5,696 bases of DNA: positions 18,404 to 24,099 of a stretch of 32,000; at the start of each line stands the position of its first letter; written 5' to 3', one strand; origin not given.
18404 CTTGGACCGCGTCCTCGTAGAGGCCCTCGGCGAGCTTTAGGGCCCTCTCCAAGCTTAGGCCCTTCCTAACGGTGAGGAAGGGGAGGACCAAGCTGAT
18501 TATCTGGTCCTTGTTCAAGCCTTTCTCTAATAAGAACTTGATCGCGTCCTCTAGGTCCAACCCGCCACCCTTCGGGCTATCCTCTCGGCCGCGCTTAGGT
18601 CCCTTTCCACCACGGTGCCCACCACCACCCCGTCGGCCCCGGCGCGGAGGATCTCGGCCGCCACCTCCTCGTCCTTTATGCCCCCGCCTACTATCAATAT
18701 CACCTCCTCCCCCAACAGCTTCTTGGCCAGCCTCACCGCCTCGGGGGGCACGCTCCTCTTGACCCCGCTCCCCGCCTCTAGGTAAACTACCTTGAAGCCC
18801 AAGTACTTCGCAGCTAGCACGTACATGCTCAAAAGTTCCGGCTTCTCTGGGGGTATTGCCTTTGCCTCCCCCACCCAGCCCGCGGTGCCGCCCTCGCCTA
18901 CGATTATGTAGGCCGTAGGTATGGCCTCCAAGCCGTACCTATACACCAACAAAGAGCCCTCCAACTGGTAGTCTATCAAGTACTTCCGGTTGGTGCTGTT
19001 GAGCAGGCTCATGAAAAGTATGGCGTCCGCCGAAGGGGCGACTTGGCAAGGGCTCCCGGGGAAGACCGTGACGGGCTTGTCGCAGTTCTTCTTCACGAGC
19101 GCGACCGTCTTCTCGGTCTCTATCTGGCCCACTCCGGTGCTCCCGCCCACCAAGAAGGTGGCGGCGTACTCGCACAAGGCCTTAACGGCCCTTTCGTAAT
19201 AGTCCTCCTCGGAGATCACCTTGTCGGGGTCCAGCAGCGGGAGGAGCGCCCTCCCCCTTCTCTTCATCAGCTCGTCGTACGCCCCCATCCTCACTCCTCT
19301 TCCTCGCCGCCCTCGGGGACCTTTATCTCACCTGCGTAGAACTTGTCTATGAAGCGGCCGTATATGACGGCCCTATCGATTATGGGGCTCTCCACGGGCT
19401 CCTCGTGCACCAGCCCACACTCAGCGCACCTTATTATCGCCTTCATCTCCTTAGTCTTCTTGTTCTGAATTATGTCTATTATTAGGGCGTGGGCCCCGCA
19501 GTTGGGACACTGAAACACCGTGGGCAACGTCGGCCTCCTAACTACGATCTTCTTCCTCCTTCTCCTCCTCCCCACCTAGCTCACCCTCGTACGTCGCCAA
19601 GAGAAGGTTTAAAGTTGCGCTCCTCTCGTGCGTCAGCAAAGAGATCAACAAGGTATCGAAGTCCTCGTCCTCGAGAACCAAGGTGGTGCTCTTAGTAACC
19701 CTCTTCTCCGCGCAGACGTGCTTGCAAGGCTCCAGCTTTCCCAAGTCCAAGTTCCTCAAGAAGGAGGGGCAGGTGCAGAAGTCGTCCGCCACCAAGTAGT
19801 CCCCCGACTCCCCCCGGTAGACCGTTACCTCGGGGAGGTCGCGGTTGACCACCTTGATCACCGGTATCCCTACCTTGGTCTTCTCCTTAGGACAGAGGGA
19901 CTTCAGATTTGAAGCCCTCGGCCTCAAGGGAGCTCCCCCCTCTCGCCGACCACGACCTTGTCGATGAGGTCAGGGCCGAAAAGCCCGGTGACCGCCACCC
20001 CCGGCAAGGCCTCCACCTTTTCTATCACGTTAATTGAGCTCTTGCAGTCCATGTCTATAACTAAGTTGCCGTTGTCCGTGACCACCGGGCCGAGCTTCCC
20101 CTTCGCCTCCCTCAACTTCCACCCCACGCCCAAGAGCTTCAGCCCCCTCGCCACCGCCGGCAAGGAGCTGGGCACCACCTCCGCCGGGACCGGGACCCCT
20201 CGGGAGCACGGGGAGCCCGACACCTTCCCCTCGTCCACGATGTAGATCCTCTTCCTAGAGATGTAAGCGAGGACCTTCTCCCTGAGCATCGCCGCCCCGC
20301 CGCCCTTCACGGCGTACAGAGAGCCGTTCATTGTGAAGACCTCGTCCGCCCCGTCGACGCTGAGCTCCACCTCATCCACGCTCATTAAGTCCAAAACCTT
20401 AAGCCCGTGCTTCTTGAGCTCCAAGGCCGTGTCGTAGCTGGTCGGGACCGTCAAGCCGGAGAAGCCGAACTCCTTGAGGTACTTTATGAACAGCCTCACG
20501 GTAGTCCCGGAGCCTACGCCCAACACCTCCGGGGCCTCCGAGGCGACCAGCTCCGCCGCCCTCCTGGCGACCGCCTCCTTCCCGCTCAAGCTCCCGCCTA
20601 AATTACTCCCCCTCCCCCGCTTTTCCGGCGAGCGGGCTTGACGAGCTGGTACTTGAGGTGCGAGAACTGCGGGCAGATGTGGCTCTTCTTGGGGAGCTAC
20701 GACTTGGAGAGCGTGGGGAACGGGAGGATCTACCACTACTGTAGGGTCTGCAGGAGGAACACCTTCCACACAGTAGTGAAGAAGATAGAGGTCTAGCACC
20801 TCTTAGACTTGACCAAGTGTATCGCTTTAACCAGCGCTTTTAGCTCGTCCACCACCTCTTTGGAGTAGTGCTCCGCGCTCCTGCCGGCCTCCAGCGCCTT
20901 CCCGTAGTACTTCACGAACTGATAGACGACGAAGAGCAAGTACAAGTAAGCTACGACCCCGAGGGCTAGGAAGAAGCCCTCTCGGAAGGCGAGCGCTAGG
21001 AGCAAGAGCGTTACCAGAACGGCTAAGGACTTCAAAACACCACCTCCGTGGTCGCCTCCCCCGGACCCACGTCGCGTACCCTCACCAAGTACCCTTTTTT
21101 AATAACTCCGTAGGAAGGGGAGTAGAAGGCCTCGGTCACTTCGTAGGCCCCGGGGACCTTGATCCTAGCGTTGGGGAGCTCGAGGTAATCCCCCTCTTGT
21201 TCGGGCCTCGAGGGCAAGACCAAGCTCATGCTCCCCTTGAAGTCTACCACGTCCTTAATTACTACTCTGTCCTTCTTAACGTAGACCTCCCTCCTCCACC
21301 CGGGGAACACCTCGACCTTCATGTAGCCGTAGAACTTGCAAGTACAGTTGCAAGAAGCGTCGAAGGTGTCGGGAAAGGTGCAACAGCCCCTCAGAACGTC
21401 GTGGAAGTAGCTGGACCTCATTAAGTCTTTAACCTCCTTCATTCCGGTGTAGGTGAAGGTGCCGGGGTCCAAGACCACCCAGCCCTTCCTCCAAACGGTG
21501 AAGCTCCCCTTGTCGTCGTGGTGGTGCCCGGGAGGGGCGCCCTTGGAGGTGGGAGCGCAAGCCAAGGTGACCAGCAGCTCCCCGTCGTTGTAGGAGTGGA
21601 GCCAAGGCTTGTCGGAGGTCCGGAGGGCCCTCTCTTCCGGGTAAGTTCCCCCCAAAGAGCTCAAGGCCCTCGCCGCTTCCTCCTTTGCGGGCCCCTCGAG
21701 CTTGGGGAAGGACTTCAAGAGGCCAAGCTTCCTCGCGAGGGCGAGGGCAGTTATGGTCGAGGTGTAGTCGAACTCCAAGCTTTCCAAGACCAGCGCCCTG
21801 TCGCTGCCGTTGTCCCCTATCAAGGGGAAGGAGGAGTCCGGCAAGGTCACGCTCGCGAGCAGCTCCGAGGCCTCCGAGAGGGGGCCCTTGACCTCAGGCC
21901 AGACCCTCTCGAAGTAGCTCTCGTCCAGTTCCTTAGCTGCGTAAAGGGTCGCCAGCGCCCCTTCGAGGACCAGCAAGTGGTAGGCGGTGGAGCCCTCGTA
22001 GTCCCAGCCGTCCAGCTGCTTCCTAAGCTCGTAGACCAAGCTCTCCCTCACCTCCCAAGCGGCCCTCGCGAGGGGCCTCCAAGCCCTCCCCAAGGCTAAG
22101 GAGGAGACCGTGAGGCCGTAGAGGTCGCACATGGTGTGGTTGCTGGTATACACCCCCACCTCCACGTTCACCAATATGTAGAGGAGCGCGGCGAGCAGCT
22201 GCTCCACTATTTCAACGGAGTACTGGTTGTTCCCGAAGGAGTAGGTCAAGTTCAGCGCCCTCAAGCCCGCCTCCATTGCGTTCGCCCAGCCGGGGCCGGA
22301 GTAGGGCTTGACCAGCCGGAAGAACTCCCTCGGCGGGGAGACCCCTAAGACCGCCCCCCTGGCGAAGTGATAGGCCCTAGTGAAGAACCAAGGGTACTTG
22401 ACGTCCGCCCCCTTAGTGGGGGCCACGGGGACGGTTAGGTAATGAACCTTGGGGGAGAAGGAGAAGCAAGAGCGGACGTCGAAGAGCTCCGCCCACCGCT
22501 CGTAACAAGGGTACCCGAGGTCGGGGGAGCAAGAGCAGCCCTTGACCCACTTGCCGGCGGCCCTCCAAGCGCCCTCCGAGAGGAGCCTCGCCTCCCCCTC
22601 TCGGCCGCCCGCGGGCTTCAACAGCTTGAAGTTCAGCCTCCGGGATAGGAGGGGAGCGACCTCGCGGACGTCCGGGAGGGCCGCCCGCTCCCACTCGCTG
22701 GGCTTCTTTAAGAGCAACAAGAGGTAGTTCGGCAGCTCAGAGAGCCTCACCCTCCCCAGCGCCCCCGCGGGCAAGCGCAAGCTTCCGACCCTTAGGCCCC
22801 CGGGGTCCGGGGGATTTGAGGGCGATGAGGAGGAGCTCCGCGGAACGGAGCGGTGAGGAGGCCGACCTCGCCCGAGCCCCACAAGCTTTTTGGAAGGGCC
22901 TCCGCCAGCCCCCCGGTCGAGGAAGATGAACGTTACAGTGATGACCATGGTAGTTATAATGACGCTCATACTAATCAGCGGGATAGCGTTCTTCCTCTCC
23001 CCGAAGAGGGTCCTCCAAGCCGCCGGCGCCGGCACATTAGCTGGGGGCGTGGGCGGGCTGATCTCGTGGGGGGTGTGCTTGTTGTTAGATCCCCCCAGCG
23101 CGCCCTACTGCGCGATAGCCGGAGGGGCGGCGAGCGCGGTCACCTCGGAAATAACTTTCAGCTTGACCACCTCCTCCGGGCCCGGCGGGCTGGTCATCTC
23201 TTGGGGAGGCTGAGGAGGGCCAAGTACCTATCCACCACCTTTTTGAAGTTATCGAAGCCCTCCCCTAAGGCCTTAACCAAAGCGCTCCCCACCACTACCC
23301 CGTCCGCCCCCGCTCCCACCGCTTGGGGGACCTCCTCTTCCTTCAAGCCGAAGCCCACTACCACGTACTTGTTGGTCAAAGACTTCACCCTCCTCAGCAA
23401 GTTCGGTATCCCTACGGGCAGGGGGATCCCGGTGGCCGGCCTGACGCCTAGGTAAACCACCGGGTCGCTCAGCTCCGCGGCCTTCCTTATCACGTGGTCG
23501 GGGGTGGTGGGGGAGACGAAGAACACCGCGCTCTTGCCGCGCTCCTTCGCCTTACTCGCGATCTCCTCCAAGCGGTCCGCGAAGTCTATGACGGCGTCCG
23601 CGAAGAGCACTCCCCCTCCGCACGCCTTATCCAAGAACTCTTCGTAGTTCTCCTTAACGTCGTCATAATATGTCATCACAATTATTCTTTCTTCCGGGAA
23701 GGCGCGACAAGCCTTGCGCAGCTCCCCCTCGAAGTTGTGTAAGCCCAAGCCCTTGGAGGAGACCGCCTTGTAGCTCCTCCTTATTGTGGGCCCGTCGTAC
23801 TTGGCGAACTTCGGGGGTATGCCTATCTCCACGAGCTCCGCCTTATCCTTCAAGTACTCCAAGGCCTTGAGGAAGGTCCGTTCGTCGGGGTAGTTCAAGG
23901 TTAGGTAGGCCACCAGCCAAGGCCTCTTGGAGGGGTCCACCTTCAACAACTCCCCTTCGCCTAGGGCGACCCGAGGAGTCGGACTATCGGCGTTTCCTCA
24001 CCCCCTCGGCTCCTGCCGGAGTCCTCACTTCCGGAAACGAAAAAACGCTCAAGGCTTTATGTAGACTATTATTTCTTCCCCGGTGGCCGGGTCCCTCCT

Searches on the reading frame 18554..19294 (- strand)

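Call 14: search_protein_families(library=pfam, max_evalue=0.001, proteins=[window:18554-19294:-])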
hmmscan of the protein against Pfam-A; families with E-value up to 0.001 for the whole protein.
window:18554-19294:- (247 aa): 2 families
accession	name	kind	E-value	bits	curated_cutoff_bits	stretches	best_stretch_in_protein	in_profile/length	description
PF01884.23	PcrB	-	3.1e-47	161.4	23.9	1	17-233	8-215/226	PcrB family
PF00977.27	His_biosynth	-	2.8e-06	27.4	23.6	1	191-243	66-119/228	Histidine biosynthesis protein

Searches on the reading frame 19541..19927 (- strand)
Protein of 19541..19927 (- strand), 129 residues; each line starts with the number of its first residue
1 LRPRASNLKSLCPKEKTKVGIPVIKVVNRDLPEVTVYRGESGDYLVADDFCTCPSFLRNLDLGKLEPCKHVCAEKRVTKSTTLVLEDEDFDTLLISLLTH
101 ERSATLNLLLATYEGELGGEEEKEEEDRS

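Call 14: search_protein_families(library=pfam, max_evalue=0.001, proteins=[window:19541-19927:-])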
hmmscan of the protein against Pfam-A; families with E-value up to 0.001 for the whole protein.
window:19541-19927:- (129 aa): 1 family
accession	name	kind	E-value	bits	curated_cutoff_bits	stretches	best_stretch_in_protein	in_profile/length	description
PF04434.22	SWIM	-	0.001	19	19.6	0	41-73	8-32/38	SWIM zinc finger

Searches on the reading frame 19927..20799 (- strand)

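Call 14: search_protein_families(library=pfam, max_evalue=0.001, proteins=[window:19927-20799:-])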
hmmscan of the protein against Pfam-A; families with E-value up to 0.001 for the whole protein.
window:19927-20799:- (291 aa): 2 families
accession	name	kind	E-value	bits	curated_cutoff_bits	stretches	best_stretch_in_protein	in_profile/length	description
PF06026.20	Rib_5-P_isom_A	-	1.5e-44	152.1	26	1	117-287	2-171/173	Ribose 5-phosphate isomerase A (phosphoriboisomerase A)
PF00455.28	DeoRC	-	0.00092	19.6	31.8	0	73-131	5-60/160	DeoR C terminal sensor domain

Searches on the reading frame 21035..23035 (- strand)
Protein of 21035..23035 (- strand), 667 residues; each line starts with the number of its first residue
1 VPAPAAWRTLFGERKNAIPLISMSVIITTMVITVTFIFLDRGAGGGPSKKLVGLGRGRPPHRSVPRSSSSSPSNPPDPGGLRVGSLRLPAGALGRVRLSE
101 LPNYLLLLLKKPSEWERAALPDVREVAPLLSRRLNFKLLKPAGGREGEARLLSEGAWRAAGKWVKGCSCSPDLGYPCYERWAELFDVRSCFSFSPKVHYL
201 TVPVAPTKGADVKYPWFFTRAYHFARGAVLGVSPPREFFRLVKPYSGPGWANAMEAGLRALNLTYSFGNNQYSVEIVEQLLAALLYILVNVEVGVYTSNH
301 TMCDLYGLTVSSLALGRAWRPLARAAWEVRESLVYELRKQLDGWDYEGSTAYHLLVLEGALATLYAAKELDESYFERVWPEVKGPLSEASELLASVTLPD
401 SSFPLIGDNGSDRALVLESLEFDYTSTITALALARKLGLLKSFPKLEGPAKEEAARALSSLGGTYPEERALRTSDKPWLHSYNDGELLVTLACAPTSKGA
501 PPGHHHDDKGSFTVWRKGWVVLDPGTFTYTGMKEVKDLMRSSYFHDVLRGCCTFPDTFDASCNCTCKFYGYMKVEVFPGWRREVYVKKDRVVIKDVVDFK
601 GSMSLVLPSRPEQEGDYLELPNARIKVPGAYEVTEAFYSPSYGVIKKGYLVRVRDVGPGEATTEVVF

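Call 14: search_protein_families(library=pfam, max_evalue=0.001, proteins=[window:21035-23035:-])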
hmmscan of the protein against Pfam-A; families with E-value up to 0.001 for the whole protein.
window:21035-23035:- (667 aa): 1 family
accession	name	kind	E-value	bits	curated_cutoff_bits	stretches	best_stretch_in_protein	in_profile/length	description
PF07940.18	Hepar_II_III_C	-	2.5e-06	27.6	24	1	483-545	18-80/237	Heparinase II/III-like, C-terminal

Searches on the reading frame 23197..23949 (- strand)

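Call 14: search_protein_families(library=pfam, max_evalue=0.001, proteins=[window:23197-23949:-])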
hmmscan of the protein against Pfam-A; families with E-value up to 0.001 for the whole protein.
window:23197-23949:- (251 aa): 2 families
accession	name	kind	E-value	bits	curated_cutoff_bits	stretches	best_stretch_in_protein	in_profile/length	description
PF00290.26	Trp_syntA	-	1.4e-30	106.5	27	1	7-244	7-249/259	Tryptophan synthase alpha chain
PF00834.25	Ribul_P_3_epim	-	7e-06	26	21.1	1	125-224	92-197/198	Ribulose-phosphate 3 epimerase family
